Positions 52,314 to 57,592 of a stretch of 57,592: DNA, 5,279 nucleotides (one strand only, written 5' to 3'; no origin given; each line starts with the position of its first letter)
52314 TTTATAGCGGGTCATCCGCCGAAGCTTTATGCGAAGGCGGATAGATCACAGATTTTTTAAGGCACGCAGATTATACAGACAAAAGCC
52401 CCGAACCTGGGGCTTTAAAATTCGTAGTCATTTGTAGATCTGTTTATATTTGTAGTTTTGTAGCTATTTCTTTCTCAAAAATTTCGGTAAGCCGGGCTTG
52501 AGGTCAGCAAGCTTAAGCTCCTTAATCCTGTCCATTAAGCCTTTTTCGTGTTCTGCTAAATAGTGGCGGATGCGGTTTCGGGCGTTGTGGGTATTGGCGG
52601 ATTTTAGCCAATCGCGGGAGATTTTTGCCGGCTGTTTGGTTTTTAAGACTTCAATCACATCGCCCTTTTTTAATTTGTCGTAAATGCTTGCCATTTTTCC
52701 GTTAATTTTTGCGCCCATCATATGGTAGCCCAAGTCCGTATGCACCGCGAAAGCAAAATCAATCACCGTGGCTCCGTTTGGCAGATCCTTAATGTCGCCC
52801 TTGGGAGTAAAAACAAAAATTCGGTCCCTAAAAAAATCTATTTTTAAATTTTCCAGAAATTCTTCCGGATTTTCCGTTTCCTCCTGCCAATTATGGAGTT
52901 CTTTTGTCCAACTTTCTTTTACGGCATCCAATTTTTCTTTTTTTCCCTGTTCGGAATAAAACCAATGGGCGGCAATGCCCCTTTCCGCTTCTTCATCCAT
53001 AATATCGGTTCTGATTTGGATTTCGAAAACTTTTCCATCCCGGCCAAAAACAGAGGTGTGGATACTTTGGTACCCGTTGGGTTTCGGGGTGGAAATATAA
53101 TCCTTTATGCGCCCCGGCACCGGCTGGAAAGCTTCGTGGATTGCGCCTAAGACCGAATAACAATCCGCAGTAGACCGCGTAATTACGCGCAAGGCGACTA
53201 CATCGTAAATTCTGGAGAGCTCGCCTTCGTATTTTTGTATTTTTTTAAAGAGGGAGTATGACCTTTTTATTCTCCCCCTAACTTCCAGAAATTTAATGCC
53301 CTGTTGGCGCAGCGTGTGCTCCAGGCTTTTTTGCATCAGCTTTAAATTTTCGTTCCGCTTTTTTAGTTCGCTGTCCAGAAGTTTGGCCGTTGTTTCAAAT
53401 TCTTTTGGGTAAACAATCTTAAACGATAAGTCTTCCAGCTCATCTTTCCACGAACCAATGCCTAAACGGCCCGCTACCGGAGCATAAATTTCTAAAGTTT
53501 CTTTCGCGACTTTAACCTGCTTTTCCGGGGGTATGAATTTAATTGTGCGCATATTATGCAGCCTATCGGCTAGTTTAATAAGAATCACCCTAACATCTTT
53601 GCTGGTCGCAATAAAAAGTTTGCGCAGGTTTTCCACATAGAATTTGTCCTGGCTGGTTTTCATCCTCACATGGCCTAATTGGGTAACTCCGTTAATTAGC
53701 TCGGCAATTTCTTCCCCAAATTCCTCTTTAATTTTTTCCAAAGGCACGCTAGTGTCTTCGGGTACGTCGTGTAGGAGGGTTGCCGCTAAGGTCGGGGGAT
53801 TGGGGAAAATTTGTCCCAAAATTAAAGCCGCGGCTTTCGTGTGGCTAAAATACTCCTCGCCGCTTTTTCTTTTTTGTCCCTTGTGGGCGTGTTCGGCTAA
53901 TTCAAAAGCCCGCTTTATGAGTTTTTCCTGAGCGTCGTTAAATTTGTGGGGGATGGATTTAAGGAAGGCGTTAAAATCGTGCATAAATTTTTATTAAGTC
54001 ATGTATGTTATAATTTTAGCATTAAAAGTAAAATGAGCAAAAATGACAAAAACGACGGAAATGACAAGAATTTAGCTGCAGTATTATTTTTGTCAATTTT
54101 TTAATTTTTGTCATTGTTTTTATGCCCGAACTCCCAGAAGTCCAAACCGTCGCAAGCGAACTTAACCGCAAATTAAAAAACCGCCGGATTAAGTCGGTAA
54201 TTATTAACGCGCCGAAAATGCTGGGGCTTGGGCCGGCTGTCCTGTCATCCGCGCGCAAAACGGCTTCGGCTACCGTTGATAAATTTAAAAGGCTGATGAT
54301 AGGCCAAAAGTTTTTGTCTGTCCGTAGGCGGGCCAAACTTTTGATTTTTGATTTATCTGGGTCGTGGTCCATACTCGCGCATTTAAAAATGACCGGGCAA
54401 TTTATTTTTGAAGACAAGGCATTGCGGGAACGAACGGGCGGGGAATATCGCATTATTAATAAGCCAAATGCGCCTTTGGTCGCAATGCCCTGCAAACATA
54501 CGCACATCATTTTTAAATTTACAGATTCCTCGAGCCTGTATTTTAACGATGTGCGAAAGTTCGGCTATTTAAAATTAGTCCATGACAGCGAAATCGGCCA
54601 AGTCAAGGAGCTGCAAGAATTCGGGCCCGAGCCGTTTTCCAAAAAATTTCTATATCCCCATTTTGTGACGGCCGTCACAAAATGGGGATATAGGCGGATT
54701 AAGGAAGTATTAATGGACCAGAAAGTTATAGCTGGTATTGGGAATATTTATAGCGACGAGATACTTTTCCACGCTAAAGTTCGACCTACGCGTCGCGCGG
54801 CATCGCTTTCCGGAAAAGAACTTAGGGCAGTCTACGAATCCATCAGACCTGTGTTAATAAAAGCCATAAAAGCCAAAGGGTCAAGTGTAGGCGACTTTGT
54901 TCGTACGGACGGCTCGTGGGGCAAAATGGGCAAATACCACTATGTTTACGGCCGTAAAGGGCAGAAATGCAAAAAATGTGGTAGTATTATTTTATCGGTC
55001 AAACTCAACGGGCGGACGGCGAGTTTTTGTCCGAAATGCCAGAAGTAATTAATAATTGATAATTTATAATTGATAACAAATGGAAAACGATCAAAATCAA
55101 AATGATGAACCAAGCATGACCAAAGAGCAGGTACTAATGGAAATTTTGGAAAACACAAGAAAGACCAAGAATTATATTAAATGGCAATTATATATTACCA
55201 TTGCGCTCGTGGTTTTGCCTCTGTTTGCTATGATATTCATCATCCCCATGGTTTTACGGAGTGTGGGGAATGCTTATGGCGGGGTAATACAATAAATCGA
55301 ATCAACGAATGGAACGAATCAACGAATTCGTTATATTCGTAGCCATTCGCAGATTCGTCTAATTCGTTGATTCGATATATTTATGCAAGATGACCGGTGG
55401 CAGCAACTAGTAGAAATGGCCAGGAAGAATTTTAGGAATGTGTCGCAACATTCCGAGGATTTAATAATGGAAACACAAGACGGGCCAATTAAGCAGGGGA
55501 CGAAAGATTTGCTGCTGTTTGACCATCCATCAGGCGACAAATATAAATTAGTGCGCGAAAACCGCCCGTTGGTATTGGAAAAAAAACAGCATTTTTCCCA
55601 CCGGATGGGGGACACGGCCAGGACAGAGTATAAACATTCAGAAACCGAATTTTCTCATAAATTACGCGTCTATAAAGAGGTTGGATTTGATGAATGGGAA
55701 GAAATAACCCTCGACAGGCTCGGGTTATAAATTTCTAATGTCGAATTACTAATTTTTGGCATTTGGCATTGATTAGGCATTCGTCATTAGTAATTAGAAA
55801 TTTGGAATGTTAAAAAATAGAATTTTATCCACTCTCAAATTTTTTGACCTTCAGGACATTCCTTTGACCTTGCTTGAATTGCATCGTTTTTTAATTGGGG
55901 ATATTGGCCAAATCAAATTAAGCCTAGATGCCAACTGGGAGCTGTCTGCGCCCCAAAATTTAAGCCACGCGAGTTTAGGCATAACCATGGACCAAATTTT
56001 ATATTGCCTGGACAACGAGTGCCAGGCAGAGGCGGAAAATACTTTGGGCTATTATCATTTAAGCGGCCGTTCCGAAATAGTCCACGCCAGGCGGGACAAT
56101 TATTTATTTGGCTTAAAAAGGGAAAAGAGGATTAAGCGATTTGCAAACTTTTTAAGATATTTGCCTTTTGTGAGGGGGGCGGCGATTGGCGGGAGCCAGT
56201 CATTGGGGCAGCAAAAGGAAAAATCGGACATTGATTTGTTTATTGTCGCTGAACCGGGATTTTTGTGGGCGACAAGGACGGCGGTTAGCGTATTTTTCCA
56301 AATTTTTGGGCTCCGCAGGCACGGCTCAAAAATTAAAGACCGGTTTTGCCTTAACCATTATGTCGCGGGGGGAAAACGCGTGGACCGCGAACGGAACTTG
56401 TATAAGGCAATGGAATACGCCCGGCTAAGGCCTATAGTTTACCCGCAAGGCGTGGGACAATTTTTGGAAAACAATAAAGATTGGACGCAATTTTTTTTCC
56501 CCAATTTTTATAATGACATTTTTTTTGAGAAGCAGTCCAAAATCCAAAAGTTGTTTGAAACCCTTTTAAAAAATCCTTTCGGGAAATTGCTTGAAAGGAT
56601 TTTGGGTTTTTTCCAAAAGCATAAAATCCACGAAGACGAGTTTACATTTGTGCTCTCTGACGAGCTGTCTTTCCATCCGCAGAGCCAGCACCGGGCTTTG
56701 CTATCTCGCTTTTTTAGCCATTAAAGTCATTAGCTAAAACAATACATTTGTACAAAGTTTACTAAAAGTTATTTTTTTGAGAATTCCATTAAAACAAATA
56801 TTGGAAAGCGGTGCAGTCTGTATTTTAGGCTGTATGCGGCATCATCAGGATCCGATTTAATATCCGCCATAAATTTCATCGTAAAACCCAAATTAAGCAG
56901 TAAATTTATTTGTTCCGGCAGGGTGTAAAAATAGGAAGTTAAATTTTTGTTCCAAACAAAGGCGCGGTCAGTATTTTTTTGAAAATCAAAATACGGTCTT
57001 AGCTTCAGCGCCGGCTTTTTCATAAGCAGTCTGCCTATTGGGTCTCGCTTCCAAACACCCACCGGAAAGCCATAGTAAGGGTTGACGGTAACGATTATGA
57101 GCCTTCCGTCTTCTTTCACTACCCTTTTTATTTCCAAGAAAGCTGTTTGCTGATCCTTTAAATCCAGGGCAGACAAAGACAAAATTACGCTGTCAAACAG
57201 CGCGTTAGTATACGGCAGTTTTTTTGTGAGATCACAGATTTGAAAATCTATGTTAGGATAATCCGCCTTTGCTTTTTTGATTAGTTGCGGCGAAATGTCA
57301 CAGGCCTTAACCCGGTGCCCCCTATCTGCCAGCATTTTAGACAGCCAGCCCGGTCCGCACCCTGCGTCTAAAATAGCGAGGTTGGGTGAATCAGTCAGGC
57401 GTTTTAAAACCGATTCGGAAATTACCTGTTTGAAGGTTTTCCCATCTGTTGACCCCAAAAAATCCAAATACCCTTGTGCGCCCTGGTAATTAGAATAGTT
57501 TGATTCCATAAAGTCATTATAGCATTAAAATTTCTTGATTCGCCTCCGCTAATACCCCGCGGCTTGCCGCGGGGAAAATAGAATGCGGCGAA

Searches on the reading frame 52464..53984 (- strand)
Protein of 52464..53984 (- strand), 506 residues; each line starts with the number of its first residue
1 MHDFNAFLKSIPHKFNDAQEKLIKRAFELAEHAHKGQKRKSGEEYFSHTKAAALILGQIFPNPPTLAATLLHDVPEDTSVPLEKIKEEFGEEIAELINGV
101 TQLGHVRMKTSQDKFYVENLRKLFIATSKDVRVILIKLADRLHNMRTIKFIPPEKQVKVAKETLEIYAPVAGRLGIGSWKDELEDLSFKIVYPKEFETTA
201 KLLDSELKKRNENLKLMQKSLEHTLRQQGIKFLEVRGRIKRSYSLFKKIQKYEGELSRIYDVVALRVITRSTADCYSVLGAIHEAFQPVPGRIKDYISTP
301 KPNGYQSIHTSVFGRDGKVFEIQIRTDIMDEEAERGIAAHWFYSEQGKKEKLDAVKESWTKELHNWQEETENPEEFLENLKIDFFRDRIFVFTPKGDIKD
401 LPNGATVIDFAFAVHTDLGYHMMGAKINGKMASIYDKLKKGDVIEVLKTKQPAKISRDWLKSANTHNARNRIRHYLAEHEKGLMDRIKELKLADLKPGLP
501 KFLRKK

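Call 9: search_protein_families(library=pfam, proteins=[window:52464-53984:-], max_evalue=0.001)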
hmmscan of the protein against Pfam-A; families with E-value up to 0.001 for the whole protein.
window:52464-53984:- (506 aa): 4 families
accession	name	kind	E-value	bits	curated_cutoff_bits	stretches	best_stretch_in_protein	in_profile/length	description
PF13328.12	HD_4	-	2.5e-45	154.4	27.2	1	26-176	1-155/156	HD domain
PF04607.23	RelA_SpoT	-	1.4e-37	128.8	27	1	237-347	1-112/113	Region found in RelA / SpoT proteins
PF02824.27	TGS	-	5.9e-19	68.3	22.2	1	389-448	1-60/60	TGS domain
PF01966.28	HD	-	6.2e-08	33.4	22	1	45-145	1-116/116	HD domain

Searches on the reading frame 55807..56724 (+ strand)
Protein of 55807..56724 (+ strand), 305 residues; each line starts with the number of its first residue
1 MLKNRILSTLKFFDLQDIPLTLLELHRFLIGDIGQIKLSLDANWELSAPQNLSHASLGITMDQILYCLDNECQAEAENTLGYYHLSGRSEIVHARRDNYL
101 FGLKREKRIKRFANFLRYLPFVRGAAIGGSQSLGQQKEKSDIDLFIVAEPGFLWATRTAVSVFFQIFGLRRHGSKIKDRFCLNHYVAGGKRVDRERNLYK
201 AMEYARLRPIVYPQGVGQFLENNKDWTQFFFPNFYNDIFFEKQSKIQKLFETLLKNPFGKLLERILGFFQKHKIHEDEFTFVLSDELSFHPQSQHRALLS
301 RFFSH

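Call 120: search_protein_families(library=pfam, proteins=[window:55807-56724:+], max_evalue=0.001)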
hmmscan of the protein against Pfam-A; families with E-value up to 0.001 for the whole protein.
window:55807-56724:+ (305 aa): 1 family
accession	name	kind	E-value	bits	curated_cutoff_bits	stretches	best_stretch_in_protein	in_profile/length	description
PF01909.29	NTP_transf_2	-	0.00019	22.2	21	1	110-151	2-43/93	Nucleotidyltransferase domain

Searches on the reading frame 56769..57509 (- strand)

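Call 120: search_protein_families(library=pfam, proteins=[window:56769-57509:-], max_evalue=0.001)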
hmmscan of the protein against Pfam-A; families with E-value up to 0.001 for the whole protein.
window:56769-57509:- (246 aa): 13 families
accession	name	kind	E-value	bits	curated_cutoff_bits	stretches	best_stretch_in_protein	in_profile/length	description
PF08241.18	Methyltransf_11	-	1.5e-19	70.9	21.2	1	47-139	1-95/95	Methyltransferase domain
PF13649.12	Methyltransf_25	-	6.3e-18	65.7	27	1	46-135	1-97/97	Methyltransferase domain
PF13847.12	Methyltransf_31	-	2e-15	57.2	27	1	41-143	2-113/145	Methyltransferase domain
PF08242.18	Methyltransf_12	-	1.8e-08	35.4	30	1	47-137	1-98/98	Methyltransferase domain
PF13489.12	Methyltransf_23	-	2e-08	34.6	27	1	37-146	16-123/164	Methyltransferase domain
PF01209.24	Ubie_methyltran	-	4.7e-08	33.1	20.1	1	33-141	38-153/233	ubiE/COQ5 methyltransferase family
PF13679.12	Methyltransf_32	-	3.9e-05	24.1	27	1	27-88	10-77/143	Methyltransferase domain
PF05175.20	MTS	-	0.0002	21.5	23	1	33-91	22-82/170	Methyltransferase small domain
PF05148.21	Methyltransf_8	-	0.00028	21.3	27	1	41-143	71-160/219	Hypothetical methyltransferase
PF05724.17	TPMT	-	0.00047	20.3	26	0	35-83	30-78/218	Thiopurine S-methyltransferase (TPMT)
PF05219.18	DREV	-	0.00047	19.8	26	1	27-147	79-194/265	DREV methyltransferase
PF05401.17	NodS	-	0.00065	20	24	1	40-138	41-143/201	Nodulation protein S (NodS)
PF00398.26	RrnaAD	-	0.00095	18.8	24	0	22-95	15-86/263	Ribosomal RNA adenine dimethylase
